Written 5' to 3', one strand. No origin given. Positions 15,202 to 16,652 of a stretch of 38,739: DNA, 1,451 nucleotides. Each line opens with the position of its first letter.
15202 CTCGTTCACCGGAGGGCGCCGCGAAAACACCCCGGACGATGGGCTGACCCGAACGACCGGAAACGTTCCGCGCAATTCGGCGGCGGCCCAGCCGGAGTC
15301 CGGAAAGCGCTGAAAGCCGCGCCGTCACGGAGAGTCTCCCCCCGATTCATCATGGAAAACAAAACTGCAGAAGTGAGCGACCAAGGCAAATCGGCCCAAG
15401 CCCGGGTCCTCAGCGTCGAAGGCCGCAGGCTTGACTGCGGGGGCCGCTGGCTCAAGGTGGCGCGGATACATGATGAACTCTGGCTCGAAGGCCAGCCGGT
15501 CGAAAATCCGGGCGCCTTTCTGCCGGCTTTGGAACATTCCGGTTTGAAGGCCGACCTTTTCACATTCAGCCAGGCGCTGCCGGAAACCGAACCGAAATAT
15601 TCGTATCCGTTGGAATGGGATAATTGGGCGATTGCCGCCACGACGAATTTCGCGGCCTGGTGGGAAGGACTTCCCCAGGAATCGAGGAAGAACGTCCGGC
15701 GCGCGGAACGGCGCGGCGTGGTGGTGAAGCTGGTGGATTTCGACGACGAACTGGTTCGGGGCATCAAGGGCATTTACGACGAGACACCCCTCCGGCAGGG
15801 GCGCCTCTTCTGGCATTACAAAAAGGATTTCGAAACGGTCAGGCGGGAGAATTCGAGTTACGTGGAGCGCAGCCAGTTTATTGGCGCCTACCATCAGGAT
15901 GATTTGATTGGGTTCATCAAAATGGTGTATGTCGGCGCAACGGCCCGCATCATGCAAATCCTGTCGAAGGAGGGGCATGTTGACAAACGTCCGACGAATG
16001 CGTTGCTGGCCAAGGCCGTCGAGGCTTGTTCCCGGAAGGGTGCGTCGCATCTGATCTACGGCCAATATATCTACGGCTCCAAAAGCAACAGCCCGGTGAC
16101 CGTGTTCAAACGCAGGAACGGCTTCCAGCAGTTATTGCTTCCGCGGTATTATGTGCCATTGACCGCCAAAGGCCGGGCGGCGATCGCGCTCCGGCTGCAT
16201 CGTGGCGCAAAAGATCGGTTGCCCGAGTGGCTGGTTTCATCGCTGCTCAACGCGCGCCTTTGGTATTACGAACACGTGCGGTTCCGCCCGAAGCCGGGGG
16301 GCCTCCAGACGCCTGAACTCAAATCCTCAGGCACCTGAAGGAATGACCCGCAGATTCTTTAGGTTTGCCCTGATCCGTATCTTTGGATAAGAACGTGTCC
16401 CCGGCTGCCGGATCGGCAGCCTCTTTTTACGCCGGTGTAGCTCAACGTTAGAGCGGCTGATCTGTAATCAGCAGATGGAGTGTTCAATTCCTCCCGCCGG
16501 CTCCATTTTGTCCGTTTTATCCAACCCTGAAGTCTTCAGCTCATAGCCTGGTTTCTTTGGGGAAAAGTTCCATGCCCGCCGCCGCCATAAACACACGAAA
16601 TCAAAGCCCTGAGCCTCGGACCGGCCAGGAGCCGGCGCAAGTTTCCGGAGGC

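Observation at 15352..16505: FemAB-like GNAT gene directly followed by a deviant tRNA: candidate aminoacyl-tRNA-dependent decoration of a polysaccharide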

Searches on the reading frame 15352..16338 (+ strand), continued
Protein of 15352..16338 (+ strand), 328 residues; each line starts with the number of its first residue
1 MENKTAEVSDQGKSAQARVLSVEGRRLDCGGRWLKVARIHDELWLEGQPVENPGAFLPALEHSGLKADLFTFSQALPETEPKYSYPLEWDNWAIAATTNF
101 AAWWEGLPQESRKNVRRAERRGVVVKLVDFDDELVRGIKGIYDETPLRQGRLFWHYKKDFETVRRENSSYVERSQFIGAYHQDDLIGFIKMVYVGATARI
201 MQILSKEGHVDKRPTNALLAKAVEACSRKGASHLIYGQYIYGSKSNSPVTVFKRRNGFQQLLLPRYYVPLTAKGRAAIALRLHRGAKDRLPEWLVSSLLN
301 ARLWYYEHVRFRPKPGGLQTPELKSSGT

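Call 65: find_encoding_contigs(protein=P0223, flank=4000, max_places=1)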
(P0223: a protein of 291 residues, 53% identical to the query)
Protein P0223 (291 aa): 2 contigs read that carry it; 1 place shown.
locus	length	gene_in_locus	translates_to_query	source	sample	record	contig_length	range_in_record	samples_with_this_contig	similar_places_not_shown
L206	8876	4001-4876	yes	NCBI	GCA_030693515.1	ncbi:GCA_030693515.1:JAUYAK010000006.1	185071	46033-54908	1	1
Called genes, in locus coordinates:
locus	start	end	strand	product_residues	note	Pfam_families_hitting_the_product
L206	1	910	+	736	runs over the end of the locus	PF13439:Glyco_transf_4, PF13579:Glyco_trans_4_4, PF00534:Glycos_transf_1, PF13692:Glyco_trans_1_4, PF13524:Glyco_trans_1_2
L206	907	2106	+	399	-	-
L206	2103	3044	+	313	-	PF00535:Glycos_transf_2, PF13641:Glyco_tranf_2_3 (weak)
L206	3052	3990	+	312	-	PF13641:Glyco_tranf_2_3, PF00535:Glycos_transf_2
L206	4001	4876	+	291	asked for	-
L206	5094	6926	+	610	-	PF13522:GATase_6, PF13537:GATase_7, PF00733:Asn_synthase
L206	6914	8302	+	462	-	PF04932:Wzy_C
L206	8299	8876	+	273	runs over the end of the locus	PF04488:Gly_transf_sug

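Call 77: search_protein_families(library=pfam, proteins=[P0090, P0100, P0062, P0121, P0150], max_evalue=1)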
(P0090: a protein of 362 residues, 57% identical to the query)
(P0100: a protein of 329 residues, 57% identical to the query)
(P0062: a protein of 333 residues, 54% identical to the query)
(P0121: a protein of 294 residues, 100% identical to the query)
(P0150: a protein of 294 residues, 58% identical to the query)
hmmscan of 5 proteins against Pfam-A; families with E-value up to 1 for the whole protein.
P0090 (362 aa): 2 families
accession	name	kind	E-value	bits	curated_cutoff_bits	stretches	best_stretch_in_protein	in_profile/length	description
PF13480.13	Acetyltransf_6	-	2.7e-06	28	22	1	143-272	4-139/143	Acetyltransferase (GNAT) domain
PF00583.31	Acetyltransf_1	-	0.0068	17.1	20.7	1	193-274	22-104/116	Acetyltransferase (GNAT) family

P0100 (329 aa): 1 family
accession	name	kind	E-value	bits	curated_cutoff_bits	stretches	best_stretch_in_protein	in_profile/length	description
PF13480.13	Acetyltransf_6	-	2e-06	28.5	22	1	112-238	8-136/143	Acetyltransferase (GNAT) domain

P0062 (333 aa): 3 families
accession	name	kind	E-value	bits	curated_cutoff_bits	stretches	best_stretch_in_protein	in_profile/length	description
PF00583.31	Acetyltransf_1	-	2.1e-05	25.2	20.7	1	166-243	19-97/116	Acetyltransferase (GNAT) family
PF13508.13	Acetyltransf_7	-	0.0073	17.1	27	1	181-266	3-83/84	Acetyltransferase (GNAT) domain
PF02388.22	FemAB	-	0.11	11.8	24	1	61-157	124-211/406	FemAB family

P0121 (294 aa): 3 families
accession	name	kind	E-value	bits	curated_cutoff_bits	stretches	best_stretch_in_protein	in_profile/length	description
PF00583.31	Acetyltransf_1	-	0.019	15.7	20.7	1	151-213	31-95/116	Acetyltransferase (GNAT) family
PF13673.13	Acetyltransf_10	-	0.026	14.9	23.6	1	141-238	20-112/128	Acetyltransferase (GNAT) domain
PF22455.1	PqqF_C_3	-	0.11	12.9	27.9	1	91-124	26-59/128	PQQ synthase PqqF, C-terminal lobe domain 3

P0150 (294 aa): 0 families

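Call 88: search_protein_families(library=ncbifam, alignment_id=A1, max_evalue=1)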
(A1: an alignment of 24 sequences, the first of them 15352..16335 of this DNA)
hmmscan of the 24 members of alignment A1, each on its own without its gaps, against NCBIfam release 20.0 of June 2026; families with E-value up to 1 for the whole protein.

A. member 1, window:15352-16335:+ (328 aa): 1 family
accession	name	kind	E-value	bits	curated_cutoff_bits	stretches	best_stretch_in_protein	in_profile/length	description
TIGR01575.1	rimI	equivalog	0.025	14.7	86.4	1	170-267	28-122/132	ribosomal protein S18-alanine N-acetyltransferase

B. families by the number of members that match (of 24 scanned): 4 families
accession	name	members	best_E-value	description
TIGR01575.1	rimI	18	0.00051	ribosomal protein S18-alanine N-acetyltransferase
NF041158.1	Spm_actase_Thplmales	11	0.017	spermidine N(1)-acetyltransferase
TIGR03019.1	pepcterm_femAB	2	0.031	FemAB family XrtA/PEP-CTERM system-associated protein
TIGR02867.1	spore_II_P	1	0.0029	stage II sporulation protein P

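Call 105: search_protein_representatives(alignment_id=A1)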
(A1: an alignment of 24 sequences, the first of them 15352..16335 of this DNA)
Query: 24 sequences, 330 profile positions. Proteins with E-value up to 0.001 (for the whole library): 1321; up to 1e-10: 902; up to 1e-30: 396. The best 150 are listed.
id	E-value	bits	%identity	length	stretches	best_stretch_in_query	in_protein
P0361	1.0e-138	478.4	-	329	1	4-315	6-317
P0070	1.1e-137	475.1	-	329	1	12-310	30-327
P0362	4.6e-137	473.0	-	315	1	19-311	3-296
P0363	2.7e-131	454.0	-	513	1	4-309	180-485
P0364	8.7e-131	452.4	-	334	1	5-314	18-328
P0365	8.1e-129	445.9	-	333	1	1-316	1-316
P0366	9.5e-127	439.1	-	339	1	4-317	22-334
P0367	1.7e-126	438.3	-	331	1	1-325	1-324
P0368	3.9e-124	430.5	-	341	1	5-324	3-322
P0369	3.5e-122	424.1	-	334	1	2-325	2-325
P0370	5.1e-122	423.6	-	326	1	5-305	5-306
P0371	1.2e-119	415.8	-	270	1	51-313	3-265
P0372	4.4e-119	413.9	-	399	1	4-316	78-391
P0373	2.7e-118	411.3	-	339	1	4-315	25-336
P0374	1.9e-117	408.5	-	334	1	4-314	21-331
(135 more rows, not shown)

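Call 106: search_dna_similar(query=window:15352-16335:+, collection=plasmids, mode=protein, max_evalue=0.001, max_rows=15)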
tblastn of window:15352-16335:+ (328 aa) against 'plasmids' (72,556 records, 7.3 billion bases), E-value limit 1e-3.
No match.

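Call 108: find_encoding_contigs(protein=P0136, flank=2500, max_places=1)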
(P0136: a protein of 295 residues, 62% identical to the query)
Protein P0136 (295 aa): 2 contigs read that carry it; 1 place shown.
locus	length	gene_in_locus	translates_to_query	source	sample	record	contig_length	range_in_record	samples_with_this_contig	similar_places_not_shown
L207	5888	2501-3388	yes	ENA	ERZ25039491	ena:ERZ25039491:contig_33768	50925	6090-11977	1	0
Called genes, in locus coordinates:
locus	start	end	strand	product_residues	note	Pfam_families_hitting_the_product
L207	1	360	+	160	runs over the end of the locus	PF05711:TylF, PF13578:Methyltransf_24 (weak)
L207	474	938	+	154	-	-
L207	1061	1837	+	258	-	-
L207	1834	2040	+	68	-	-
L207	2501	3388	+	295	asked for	-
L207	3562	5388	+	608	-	PF13537:GATase_7, PF13522:GATase_6 (weak), PF00733:Asn_synthase (weak)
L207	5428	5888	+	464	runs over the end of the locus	PF04932:Wzy_C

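Call 109: find_encoding_contigs(protein=P0188, flank=2500, max_places=1)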
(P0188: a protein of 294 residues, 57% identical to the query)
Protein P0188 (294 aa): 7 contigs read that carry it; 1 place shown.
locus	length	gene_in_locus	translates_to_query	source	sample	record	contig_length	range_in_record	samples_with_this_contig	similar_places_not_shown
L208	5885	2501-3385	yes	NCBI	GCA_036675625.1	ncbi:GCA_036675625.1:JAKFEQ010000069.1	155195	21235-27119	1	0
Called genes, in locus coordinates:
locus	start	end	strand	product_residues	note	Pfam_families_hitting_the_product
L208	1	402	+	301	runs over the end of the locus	PF00535:Glycos_transf_2, PF10111:Glyco_tranf_2_2 (faint), PF13641:Glyco_tranf_2_3 (weak)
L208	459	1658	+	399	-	-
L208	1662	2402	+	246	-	-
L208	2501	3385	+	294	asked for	-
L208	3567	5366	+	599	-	PF13537:GATase_7, PF00733:Asn_synthase (faint)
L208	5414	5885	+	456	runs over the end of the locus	PF04932:Wzy_C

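Call 110: find_encoding_contigs(protein=P0203, flank=2500, max_places=1)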
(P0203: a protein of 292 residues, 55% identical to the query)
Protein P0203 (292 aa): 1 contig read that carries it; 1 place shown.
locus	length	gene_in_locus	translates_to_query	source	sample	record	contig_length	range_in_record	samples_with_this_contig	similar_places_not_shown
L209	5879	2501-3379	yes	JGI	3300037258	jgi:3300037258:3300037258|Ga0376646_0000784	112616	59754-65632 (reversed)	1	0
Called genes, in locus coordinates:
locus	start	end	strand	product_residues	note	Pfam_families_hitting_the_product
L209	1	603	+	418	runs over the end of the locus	-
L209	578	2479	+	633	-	PF13522:GATase_6, PF13537:GATase_7, PF00733:Asn_synthase, PF06508:QueC (weak)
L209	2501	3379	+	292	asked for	-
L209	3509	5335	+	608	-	PF13537:GATase_7, PF13522:GATase_6, PF00733:Asn_synthase (faint)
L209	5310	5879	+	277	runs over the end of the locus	PF08241:Methyltransf_11, PF13489:Methyltransf_23 (weak), PF13649:Methyltransf_25 (weak)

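Call 111: find_encoding_contigs(protein=P0229, flank=2500, max_places=1)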
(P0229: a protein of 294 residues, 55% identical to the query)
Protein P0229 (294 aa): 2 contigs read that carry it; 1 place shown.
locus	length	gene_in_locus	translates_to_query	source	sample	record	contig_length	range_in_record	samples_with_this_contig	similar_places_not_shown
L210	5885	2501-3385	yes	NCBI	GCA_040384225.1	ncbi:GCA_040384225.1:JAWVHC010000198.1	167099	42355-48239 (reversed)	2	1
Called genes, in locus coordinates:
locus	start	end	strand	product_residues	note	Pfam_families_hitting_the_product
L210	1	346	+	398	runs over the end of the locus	-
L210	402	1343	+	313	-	PF00535:Glycos_transf_2, PF13641:Glyco_tranf_2_3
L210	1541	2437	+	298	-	PF00535:Glycos_transf_2, PF13641:Glyco_tranf_2_3, PF13632:Glyco_trans_2_3 (faint)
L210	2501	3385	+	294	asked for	-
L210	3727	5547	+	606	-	PF13522:GATase_6 (weak), PF13537:GATase_7, PF00733:Asn_synthase (weak)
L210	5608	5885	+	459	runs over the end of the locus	PF04932:Wzy_C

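Call 112: find_encoding_contigs(protein=P0214, flank=2500, max_places=1)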
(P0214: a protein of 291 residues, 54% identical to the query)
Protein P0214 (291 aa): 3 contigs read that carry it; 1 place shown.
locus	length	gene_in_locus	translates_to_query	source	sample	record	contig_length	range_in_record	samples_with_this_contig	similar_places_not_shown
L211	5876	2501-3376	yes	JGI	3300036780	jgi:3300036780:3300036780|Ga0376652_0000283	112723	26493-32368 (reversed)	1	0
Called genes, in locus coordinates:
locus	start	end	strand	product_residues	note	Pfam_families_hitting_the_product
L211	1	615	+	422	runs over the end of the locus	-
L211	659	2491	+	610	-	PF13522:GATase_6, PF13537:GATase_7, PF00733:Asn_synthase, PF06508:QueC (weak)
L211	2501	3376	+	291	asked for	-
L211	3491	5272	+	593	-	PF13537:GATase_7, PF00733:Asn_synthase (faint)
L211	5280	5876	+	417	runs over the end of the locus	PF13439:Glyco_transf_4, PF13579:Glyco_trans_4_4 (weak), PF00534:Glycos_transf_1, PF13692:Glyco_trans_1_4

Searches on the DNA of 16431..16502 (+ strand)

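Call 32: build_rna_model(alignment_id=A2, structure=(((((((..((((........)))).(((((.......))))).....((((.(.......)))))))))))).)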
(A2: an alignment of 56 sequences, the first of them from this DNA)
Model R1 built from alignment A2 (56 sequences, 74 columns); structure: as given.
model positions 72; base pairs 21; branch points 2; effective number of sequences 1.69; information 0.783 bits per position. Calibrated on 0.2 Mb of random sequence (short: E-values are rough).
structure used (alignment columns):
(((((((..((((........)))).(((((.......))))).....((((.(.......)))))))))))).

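Call 33: search_with_rna_model(model_id=R1, sources=[window, L014, L023, L038, L044, L050, L055, L057, L064, L068, L071, L076, L054, L029, L006, L031, L061, L058], max_evalue=1, show_alignments=6)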
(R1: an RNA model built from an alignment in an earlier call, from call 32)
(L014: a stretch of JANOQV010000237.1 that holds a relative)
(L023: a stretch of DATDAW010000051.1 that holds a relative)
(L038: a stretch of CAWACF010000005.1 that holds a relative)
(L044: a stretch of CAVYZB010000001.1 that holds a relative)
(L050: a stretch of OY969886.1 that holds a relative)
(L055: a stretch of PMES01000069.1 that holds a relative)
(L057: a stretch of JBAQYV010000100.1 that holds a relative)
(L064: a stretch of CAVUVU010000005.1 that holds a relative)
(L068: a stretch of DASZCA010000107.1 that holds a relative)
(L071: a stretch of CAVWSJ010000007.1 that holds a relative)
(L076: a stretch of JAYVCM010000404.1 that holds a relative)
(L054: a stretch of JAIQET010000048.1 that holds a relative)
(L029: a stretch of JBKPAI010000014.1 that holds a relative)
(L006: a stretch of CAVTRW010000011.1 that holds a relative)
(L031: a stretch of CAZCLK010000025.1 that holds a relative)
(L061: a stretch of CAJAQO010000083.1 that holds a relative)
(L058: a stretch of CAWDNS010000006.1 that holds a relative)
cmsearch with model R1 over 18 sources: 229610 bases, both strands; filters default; matches with E-value up to 1: 9.
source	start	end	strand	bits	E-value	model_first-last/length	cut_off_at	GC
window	16431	16502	+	101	2.6e-25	1-72/72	no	0.56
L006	7012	7083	+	97.9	1.9e-24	1-72/72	no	0.53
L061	3444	3515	+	97.4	2.7e-24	1-72/72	no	0.53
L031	7593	7664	+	92.8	5e-23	1-72/72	no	0.56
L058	8059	8130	+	90.9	1.8e-22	1-72/72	no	0.58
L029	3895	3967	+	88.3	9.4e-22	1-72/72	no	0.59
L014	7088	7159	+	81.4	7.8e-20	1-72/72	no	0.57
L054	5894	5966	+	39.2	4.6e-08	1-72/72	no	0.56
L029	6744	6823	+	17.7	0.047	1-72/72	no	0.66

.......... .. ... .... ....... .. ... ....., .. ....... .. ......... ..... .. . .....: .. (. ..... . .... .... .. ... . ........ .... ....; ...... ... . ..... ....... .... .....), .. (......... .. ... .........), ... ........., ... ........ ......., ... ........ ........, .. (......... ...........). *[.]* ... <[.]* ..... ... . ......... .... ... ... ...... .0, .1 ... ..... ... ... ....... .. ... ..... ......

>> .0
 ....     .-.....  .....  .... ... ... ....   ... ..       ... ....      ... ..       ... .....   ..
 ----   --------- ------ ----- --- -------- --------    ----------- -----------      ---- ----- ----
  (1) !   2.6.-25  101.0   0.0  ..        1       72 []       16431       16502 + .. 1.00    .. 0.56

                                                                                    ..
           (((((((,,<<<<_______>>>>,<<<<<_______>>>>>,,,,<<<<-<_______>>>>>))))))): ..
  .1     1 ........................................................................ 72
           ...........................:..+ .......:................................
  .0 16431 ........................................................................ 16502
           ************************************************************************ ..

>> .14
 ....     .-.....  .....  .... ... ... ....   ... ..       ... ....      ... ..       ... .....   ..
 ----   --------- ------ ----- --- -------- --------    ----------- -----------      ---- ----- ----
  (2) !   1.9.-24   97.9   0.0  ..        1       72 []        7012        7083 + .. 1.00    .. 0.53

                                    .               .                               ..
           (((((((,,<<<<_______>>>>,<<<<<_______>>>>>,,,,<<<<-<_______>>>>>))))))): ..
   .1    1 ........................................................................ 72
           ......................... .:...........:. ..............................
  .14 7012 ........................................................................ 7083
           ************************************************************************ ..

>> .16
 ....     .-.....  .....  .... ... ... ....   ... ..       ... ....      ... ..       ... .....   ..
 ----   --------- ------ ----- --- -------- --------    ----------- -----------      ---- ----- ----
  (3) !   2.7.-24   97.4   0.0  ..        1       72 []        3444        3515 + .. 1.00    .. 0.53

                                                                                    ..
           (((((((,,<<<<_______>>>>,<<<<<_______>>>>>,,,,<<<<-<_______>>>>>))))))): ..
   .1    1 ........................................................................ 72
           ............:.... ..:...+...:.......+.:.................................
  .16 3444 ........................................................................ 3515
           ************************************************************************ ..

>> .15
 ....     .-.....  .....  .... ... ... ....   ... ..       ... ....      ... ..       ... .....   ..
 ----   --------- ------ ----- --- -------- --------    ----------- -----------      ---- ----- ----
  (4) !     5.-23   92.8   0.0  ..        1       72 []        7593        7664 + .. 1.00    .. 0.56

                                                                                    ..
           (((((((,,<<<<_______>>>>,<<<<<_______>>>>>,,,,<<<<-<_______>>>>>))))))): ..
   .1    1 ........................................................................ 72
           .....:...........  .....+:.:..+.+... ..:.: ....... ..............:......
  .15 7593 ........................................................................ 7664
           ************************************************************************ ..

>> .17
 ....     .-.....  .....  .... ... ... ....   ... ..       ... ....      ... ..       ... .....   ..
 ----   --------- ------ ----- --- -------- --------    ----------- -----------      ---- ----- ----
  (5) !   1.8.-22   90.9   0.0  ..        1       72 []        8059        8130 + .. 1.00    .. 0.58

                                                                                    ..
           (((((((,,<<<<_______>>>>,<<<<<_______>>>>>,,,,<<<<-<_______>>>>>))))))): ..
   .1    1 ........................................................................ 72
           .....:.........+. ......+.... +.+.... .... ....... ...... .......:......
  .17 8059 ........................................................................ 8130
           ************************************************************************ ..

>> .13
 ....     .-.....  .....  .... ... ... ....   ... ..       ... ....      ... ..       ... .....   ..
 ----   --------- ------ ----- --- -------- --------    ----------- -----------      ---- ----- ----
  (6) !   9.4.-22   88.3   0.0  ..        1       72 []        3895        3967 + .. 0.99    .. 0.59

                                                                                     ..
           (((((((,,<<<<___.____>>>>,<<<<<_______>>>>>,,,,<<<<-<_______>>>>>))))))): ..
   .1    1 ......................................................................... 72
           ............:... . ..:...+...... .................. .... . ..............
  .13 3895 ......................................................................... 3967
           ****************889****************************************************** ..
